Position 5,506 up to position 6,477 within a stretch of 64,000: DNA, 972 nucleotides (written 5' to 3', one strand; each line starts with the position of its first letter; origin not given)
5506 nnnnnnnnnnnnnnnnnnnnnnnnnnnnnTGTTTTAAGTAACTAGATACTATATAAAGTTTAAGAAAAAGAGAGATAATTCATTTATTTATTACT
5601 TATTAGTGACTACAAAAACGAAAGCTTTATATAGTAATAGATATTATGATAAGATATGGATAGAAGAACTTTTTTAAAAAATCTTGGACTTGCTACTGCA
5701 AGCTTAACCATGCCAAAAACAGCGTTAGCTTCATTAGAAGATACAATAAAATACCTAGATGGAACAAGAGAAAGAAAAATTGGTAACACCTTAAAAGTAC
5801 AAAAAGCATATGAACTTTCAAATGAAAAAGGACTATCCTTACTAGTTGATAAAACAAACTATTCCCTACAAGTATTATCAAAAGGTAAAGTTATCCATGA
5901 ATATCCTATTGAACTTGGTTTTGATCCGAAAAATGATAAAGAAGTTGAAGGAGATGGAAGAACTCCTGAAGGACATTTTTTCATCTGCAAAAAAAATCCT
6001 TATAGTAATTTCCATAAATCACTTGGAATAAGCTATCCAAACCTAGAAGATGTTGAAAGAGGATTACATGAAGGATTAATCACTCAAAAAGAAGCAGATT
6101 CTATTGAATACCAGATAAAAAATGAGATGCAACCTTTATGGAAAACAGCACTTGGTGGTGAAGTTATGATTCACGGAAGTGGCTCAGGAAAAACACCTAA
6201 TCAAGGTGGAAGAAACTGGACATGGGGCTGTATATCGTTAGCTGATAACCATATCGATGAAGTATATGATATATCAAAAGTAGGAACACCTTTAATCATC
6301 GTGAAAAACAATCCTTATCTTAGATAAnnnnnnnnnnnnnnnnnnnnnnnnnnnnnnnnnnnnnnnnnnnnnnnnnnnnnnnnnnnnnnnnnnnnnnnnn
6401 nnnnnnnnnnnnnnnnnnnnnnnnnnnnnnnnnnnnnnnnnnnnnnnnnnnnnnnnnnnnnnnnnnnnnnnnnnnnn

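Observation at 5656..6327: Tat-signal L,D-transpeptidase (YkuD domain) in an archaeal genome, nested between the duplicated cassettes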

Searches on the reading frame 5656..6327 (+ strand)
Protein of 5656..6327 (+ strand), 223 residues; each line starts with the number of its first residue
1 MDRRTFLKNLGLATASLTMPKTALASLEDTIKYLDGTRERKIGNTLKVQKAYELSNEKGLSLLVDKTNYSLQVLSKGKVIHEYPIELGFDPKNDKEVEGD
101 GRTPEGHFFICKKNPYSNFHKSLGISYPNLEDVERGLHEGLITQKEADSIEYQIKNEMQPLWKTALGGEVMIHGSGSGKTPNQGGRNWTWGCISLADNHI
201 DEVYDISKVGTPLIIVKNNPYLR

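Call 8: search_protein_families(library=pfam, proteins=[window:5656-6324:+], max_evalue=0.01)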
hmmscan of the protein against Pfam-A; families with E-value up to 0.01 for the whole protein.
window:5656-6324:+ (223 aa): 1 family
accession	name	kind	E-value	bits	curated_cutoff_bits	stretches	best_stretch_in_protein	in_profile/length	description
PF03734.19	YkuD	-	1.8e-17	64.7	23.4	1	62-215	4-146/146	L,D-transpeptidase catalytic domain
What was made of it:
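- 5839..6300 (+): YkuD catalytic domain, residues 62-215. Pfam (call 8).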

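Call 9: search_protein_families(library=ncbifam, proteins=[window:5656-6324:+], max_evalue=0.01)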
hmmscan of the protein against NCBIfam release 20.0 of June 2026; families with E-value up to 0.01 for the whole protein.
window:5656-6324:+ (223 aa): 1 family
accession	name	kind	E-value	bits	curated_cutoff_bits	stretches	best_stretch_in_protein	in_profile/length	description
NF040599.1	LdtF_DpaA_YafK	equivalog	3.8e-05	22.9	365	1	19-138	14-127/242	peptidoglycan meso-diaminopimelic acid protein amidase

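Call 10: find_homologous_proteins(query=window:5656-6324:+)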
Query window:5656-6324:+ (223 aa): 13 proteins with E <= 0.001 among 804 candidates.
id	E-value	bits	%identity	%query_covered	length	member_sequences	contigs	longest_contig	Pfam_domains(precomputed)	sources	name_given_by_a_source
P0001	1.4e-147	507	100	100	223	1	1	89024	PF03734.20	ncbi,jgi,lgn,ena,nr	ncbi:hypothetical protein C0585_03115 [Candidatus Woesearchaeota archaeon]|nr:MAG: hypothetical prot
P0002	2.1e-37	147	46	74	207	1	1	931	PF03734.20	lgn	-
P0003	5.5e-37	146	48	70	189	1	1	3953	PF03734.20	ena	-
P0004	1.8e-36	144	54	60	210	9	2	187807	PF03734.20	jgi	-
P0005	1.7e-33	134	46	70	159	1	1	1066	PF03734.20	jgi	jgi:murein L,D-transpeptidase YafK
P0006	7.7e-33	132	42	75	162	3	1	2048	PF03734.20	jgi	-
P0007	1.1e-31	128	42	73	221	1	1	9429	PF03734.20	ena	-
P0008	5.1e-30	123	42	82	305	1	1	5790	PF02367.24,PF03734.20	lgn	-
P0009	3.1e-29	120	43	74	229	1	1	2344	PF03734.20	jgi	jgi:hypothetical protein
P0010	4.0e-29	120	42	70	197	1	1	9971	PF03734.20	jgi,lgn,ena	-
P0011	5.1e-28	116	40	70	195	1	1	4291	PF03734.20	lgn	-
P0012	9.9e-21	92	36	68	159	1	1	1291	PF03734.20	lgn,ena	-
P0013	2.6e-16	78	32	70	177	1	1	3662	PF03734.20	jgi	-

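Call 11: search_solved_structures(query=window:5656-6324:+, max_evalue=0.01, show_alignments=3)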
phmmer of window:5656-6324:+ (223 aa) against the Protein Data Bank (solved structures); distinct sequences matched with E-value up to 0.01: 0.
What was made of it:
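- Tried and rejected: A single-sequence search of the protein against PDB found nothing (call 11).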

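Call 13: find_encoding_contigs(protein=P0004, flank=10000, max_places=3)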
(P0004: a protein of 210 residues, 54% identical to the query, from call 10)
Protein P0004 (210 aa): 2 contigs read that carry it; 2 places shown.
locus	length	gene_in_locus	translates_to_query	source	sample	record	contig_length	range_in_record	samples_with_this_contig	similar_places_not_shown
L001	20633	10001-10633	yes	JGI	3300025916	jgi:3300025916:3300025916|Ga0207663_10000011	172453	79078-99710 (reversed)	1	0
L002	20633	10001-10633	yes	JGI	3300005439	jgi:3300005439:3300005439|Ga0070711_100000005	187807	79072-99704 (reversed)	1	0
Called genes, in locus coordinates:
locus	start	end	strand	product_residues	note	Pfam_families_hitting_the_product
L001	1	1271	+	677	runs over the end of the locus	PF07584:BatA, PF00092:VWA, PF13519:VWA_2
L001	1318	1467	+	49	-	-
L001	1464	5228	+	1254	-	-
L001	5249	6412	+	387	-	PF25046:DUF7790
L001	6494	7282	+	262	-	PF08867:FRG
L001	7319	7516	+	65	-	-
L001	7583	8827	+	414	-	PF02786:CPSase_L_D2 (faint), PF15632:ATPgrasp_Ter (weak)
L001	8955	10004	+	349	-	PF00296:Bac_luciferase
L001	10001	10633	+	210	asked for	PF03734:YkuD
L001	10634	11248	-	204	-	PF02663:FmdE, PF01258:zf-dskA_traR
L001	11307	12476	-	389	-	PF07075:NamZ_N, PF20732:NamZ_C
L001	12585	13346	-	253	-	PF00106:adh_short, PF08659:KR, PF13561:adh_short_C2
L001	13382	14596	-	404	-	PF07690:MFS_1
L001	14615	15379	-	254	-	PF07722:Peptidase_C26, PF00117:GATase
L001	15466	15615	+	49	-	-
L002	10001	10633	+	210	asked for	PF03734:YkuD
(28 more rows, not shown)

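Call 15: find_related_loci(query=A1, collection=genome_contigs, flank=6000)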
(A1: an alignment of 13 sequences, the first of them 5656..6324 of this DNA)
Query A1 (223 aa) in genome_contigs; peptide patterns used: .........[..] (x = any residue, [..] = any of these).
600 stretches matched a pattern (row limit reached: there are more); 595 encode a relative of the query (tblastn E <= 1e-3); the best 80 are kept; 80 distinct loci.
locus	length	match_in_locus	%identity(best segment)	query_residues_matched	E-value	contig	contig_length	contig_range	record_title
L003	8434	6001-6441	52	62-215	8e-45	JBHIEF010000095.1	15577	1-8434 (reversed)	MAG: Armatimonadota bacterium isolate b3.sp2_bin.12 NODE_1114_length_15577_cov_5.953485, whole genome shotgun sequence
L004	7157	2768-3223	42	64-222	8e-44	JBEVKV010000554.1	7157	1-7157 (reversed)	MAG: Pyrinomonadaceae bacterium isolate T4R1UO_autometa_bin_0001 T4R1UO_autometa_bin_0001_k133_250512, whole genome shot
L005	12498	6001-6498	44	44-216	3e-43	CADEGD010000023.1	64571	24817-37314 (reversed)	MAG: uncultured Acidobacteria bacterium isolate Acidobacteria sp. RBC096 genome assembly, contig: MAG096_23, whole genom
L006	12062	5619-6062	45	62-216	5e-42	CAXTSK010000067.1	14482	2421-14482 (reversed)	MAG TPA_asm: uncultured Pyrinomonadaceae bacterium isolate public_SRR14721938_metawrap_bin.1 genome assembly, contig: pu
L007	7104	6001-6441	47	62-215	2e-41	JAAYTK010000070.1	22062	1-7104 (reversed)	MAG: Clostridiales bacterium isolate AS24abBPME_146 44716_AS24, whole genome shotgun sequence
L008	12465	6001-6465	44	62-223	6e-41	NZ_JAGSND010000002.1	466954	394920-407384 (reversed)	Sinanaerobacter chloroacetimidivorans strain BAD-6 LB-6_scaffold2, whole genome shotgun sequence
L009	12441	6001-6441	44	62-215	1e-41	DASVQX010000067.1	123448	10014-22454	MAG TPA_asm: Pyrinomonadaceae bacterium isolate SMAG_U3219 k141_41190, whole genome shotgun sequence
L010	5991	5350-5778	47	71-220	9e-40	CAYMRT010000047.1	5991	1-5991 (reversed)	MAG TPA_asm: uncultured Desulfobacterales bacterium isolate binchicken_co219_51 genome assembly, contig: k141_822633, wh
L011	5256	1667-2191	41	45-223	1e-39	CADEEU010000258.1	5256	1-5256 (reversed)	MAG: uncultured Acidobacteria bacterium isolate Acidobacteria sp. RBC098 genome assembly, contig: MAG098_258, whole geno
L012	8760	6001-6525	39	37-215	2e-39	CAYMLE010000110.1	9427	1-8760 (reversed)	MAG TPA_asm: uncultured Herbinix sp. isolate SRP268622_co1_304 genome assembly, contig: NODE_17518_length_9427_cov_5.550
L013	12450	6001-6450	44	61-217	4e-39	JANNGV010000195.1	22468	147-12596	MAG: Chloracidobacterium sp. isolate SOY_6_C_metabat_362 SOY_6_C_k141_3662812, whole genome shotgun sequence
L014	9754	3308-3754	43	62-217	1e-38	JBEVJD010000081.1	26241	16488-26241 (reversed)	MAG: Pyrinomonadaceae bacterium isolate T4R1BO.metabat2.158 T4R1BO.metabat2.158_k133_21983267, whole genome shotgun sequ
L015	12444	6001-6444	43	62-216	2e-38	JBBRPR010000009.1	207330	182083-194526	MAG: Planctomycetota bacterium isolate La1_metabat2.451 LA1C_B2.451_k141_2552310L_207330_cov_20.5273, whole genome shotg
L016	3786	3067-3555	43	47-217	1e-38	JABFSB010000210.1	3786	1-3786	MAG: Acidobacteria bacterium isolate S-RSF-IL-10 seq_13579, whole genome shotgun sequence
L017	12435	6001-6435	41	64-215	2e-38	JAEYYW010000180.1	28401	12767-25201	MAG: Bacillota bacterium isolate OH_CBlB_68 k127_3569809, whole genome shotgun sequence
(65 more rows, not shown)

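Call 19: find_homologous_proteins(query=A1, max_evalue=0.00001)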
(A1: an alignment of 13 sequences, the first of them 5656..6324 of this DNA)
Query A1 (13 sequences) (223 aa, profile of the alignment): 5829 proteins with E <= 0.00001 among 8000 candidates; the best 120 are listed.
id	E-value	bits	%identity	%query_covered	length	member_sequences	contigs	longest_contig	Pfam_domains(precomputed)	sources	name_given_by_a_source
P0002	7.5e-79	282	46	74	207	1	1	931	PF03734.20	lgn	-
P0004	5.3e-78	279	54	60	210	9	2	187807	PF03734.20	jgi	-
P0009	8.2e-75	269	43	74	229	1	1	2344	PF03734.20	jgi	jgi:hypothetical protein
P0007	1.2e-74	268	42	73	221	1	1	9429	PF03734.20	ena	-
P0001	1.6e-73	265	100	100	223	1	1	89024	PF03734.20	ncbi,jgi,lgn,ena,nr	ncbi:hypothetical protein C0585_03115 [Candidatus Woesearchaeota archaeon]|nr:MAG: hypothetical prot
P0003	1.4e-71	258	48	70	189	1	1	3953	PF03734.20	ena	-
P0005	3.4e-71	257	46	70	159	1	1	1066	PF03734.20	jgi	jgi:murein L,D-transpeptidase YafK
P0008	4.9e-71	257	42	82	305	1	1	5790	PF02367.24,PF03734.20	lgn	-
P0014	7.8e-70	253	47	69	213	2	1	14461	PF03734.20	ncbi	ncbi:MAG: L,D-transpeptidase family protein [Planctomycetota bacterium]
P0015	1.3e-69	252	40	75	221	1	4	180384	PF03734.20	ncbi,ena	-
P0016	2.9e-69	251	46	69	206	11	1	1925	PF03734.20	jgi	jgi:murein L,D-transpeptidase YafK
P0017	4.3e-69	250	47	69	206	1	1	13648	PF03734.20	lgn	-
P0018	2.0e-68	248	40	73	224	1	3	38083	PF03734.20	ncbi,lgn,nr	ncbi:MAG: L,D-transpeptidase [Syntrophobacteraceae bacterium]|nr:L,D-transpeptidase [Syntrophobacter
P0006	2.8e-68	248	42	75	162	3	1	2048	PF03734.20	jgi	-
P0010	3.1e-68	247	42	70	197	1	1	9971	PF03734.20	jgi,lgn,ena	-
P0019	5.9e-68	247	42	77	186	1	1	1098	PF03734.20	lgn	-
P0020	7.3e-68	246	40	75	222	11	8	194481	PF03734.20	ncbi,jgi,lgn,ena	ncbi:MAG: L,D-transpeptidase [Syntrophobacteraceae bacterium]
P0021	7.4e-68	246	40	75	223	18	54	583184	PF03734.20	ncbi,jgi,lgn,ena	ncbi:MAG: L,D-transpeptidase family protein [Syntrophobacteraceae bacterium]|jgi:hypothetical protei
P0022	1.1e-67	246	38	75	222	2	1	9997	PF03734.20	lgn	-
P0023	1.1e-67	246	38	75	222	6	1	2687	PF03734.20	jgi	-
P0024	1.4e-67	245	42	75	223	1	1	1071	PF03734.20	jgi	jgi:hypothetical protein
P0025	1.5e-67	245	41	70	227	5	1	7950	PF03734.20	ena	-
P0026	1.6e-67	245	39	75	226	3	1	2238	PF03734.20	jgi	-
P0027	2.6e-67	244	39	75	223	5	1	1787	PF03734.20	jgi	-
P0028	2.8e-67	244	39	73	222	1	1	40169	PF03734.20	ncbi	ncbi:MAG: L,D-transpeptidase family protein [Syntrophobacteraceae bacterium]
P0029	2.8e-67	244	43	70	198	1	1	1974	PF03734.20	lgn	-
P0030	3.2e-67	244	46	70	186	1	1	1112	PF03734.20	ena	-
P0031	6.2e-67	243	47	68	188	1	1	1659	PF03734.20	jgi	jgi:murein L,D-transpeptidase YafK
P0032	8.1e-67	243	37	73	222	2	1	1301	PF03734.20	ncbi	-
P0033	8.2e-67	243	37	97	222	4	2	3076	PF03734.20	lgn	-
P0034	1.6e-66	242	41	70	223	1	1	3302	PF03734.20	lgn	-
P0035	2.1e-66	241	43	78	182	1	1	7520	PF03734.20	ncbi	-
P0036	2.2e-66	241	46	73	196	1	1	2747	PF03734.20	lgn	-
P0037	2.9e-66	241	45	69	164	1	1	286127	PF03734.20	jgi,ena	jgi:Uncharacterized protein conserved in bacteria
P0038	3.1e-66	241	38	70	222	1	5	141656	PF03734.20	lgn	-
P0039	3.5e-66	241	39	73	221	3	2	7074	PF03734.20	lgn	-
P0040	4.0e-66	241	40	69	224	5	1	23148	PF03734.20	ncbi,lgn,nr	ncbi:MAG: L,D-transpeptidase [Syntrophobacteraceae bacterium]|nr:L,D-transpeptidase [Syntrophobacter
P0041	4.5e-66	240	39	75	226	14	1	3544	PF03734.20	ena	-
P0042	7.4e-66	240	44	74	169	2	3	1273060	PF03734.20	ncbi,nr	ncbi:MAG: L,D-transpeptidase family protein [Pyrinomonadaceae bacterium]|nr:L,D-transpeptidase famil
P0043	7.8e-66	240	39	70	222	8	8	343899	PF03734.20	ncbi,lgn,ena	-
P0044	8.1e-66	240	44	70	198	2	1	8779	PF03734.20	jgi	jgi:murein L,D-transpeptidase YafK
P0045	9.0e-66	239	40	75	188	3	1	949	PF03734.20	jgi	jgi:murein L,D-transpeptidase YafK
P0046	1.3e-65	239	47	69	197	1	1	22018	PF03734.20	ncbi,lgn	-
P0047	2.1e-65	238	33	92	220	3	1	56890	PF03734.20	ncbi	-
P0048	2.6e-65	238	45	74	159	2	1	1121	PF03734.20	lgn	-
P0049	2.8e-65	238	44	70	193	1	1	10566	PF03734.20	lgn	-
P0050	5.0e-65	237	40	73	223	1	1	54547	PF03734.20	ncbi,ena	-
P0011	5.0e-65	237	40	70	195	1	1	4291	PF03734.20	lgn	-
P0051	7.0e-65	236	45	70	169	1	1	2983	PF03734.20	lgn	-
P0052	1.0e-64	236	40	74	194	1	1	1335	PF03734.20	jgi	jgi:murein L,D-transpeptidase YafK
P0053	1.1e-64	236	39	73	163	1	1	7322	PF03734.20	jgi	jgi:murein L,D-transpeptidase YafK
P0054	1.2e-64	236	35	94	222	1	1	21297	PF03734.20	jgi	jgi:murein L,D-transpeptidase YafK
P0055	1.3e-64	236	42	68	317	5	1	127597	PF03734.20,PF08239.18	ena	-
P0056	1.7e-64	235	49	70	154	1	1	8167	PF03734.20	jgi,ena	jgi:murein L,D-transpeptidase YafK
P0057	2.3e-64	235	41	81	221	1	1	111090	PF03734.20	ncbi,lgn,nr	ncbi:MAG: L,D-transpeptidase family protein [Acidobacteria bacterium]|nr:L,D-transpeptidase family p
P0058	2.8e-64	235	41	70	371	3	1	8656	PF03734.20,PF08239.18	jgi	-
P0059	3.8e-64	234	39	76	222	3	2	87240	PF03734.20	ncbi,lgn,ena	-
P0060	5.0e-64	234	47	74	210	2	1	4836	PF03734.20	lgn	-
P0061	9.1e-64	233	41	68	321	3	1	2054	PF03734.20,PF08239.18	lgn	-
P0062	9.8e-64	233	39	70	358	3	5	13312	PF03734.20,PF06347.20,PF08239.18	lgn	-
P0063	1.3e-63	232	52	67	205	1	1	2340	PF03734.20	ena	-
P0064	1.5e-63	232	43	70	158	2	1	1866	PF03734.20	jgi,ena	-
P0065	1.8e-63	232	46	74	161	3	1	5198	PF03734.20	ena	-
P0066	3.0e-63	231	40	69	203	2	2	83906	PF03734.20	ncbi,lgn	-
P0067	3.0e-63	231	40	77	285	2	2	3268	PF03734.20,PF08239.18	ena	-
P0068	3.2e-63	231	37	84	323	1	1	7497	PF03734.20,PF08239.18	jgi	-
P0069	4.2e-63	231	43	70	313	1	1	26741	PF03734.20,PF08239.18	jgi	-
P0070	5.6e-63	230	42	73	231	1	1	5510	PF03734.20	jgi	jgi:hypothetical protein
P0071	6.0e-63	230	43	74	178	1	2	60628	PF03734.20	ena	-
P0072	6.3e-63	230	41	69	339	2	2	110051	PF03734.20,PF06347.20,PF08239.18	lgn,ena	-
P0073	7.4e-63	230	41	68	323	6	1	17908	PF03734.20,PF08239.18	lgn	-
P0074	8.4e-63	230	43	70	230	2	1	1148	PF03734.20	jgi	-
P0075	8.6e-63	230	44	69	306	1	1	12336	PF03734.20,PF08239.18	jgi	-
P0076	1.0e-62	229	40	75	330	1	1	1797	PF03734.20,PF06347.20,PF08239.18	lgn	-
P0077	1.2e-62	229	39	73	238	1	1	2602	PF03734.20,PF08239.18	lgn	-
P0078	1.2e-62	229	45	69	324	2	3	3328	PF03734.20,PF06347.20,PF08239.18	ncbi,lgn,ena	-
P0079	1.3e-62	229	42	69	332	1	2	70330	PF03734.20,PF08239.18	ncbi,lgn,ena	-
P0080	1.6e-62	229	41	69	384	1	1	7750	PF03734.20,PF08239.18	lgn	-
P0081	1.6e-62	229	40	72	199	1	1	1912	PF03734.20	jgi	-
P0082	1.6e-62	229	41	68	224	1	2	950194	PF03734.20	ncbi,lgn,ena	-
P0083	1.7e-62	229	40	70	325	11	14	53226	PF03734.20,PF06347.20,PF08239.18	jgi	-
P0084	1.9e-62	229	41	73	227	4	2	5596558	PF03734.20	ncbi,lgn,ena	-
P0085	3.7e-62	228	42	69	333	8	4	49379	PF03734.20,PF08239.18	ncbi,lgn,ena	-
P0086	3.8e-62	228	50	65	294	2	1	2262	PF03734.20,PF08239.18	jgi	-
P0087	4.2e-62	227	41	71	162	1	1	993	PF03734.20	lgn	-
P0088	4.5e-62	227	39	70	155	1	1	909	PF03734.20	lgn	-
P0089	9.2e-62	226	42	69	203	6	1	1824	PF03734.20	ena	-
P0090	1.1e-61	226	47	70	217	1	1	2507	PF03734.20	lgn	-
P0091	1.4e-61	226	36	74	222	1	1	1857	PF03734.20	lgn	-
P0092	1.4e-61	226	37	76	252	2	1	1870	PF03734.20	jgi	-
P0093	1.5e-61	226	46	72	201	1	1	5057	PF03734.20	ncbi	-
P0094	1.8e-61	225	37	86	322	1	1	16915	PF03734.20,PF08239.18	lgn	-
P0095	1.8e-61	225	44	69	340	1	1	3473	PF03734.20,PF08239.18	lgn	-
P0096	1.9e-61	225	40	72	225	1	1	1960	PF03734.20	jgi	-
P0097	2.1e-61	225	41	69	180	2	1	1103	PF03734.20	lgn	-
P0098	2.2e-61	225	37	67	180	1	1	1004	PF03734.20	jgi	jgi:murein L,D-transpeptidase YafK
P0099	2.3e-61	225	44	69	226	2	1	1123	PF03734.20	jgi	jgi:L,D-peptidoglycan transpeptidase YkuD (ErfK/YbiS/YcfS/YnhG family)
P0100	2.4e-61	225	41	64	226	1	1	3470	PF03734.20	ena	-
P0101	2.7e-61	225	39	70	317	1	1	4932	PF03734.20,PF06347.20,PF08239.18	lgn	-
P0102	3.1e-61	225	41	69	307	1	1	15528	PF03734.20,PF08239.18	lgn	-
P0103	3.5e-61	224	36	86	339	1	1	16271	PF03734.20,PF08239.18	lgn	-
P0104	3.7e-61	224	43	67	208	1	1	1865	PF03734.20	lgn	-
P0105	4.3e-61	224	40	72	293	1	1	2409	PF03734.20,PF08239.18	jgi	-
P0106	4.8e-61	224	47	71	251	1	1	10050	PF03734.20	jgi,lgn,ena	-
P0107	5.7e-61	224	36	84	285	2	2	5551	PF03734.20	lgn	-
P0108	6.8e-61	223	40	69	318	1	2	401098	PF03734.20,PF06347.20,PF08239.18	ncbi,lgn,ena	-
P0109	6.9e-61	223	37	73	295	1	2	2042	PF03734.20,PF08239.18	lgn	-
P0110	8.3e-61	223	38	73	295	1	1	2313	PF03734.20,PF08239.18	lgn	-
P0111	8.5e-61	223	40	78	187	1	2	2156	PF03734.20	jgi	-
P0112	1.1e-60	223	38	73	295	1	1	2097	PF03734.20,PF08239.18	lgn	-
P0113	1.2e-60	223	47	66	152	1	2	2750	PF03734.20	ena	-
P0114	1.2e-60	223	38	73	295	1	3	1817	PF03734.20,PF08239.18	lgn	-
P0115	1.3e-60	223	41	74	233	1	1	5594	PF03734.20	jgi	jgi:hypothetical protein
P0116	1.5e-60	222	37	73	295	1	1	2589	PF03734.20,PF08239.18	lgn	-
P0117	1.5e-60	222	40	69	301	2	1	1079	PF03734.20,PF08239.18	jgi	-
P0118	2.2e-60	222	39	74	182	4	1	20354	PF03734.20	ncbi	-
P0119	2.5e-60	222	38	70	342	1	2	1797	PF03734.20,PF08239.18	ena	-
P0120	3.2e-60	221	42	69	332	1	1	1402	PF03734.20,PF08239.18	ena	-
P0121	3.5e-60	221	39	70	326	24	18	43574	PF03734.20,PF06347.20,PF08239.18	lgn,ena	-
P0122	3.5e-60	221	45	65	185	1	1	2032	PF03734.20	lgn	-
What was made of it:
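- The protein has no peptidoglycan-binding module, whereas many bacterial relatives carry SH3_3 (call 19). The protein has no wall-binding module, which suits soluble substrates (calls 8, 19).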

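Call 20: search_protein_representatives(alignment_id=A1)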
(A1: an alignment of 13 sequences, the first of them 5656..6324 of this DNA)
Query: 13 sequences, 205 profile positions. Proteins with E-value up to 0.001 (for the whole library): 10074; up to 1e-10: 5409; up to 1e-30: 1547. The best 150 are listed.
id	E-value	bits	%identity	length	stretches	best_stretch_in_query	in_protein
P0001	5.2e-74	264.6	-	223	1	1-204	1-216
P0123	2.8e-67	242.7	-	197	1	31-205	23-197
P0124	3.8e-67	242.2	-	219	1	31-205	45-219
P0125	1.3e-65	237.2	-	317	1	31-205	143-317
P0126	2.5e-65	236.3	-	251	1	15-205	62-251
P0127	3.1e-65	236.0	-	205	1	30-205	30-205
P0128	3.5e-65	235.8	-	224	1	42-205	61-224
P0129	6.0e-65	235.0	-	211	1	11-205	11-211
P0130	9.1e-65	234.4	-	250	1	22-204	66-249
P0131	9.3e-65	234.4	-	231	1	34-205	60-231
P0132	2.2e-64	233.2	-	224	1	52-204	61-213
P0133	5.7e-64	231.8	-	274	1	30-205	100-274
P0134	7.5e-64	231.4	-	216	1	8-205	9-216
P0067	9.6e-64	231.1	-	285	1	39-205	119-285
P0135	1.1e-63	231.0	-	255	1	34-205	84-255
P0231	1.2e-55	204.7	-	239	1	43-204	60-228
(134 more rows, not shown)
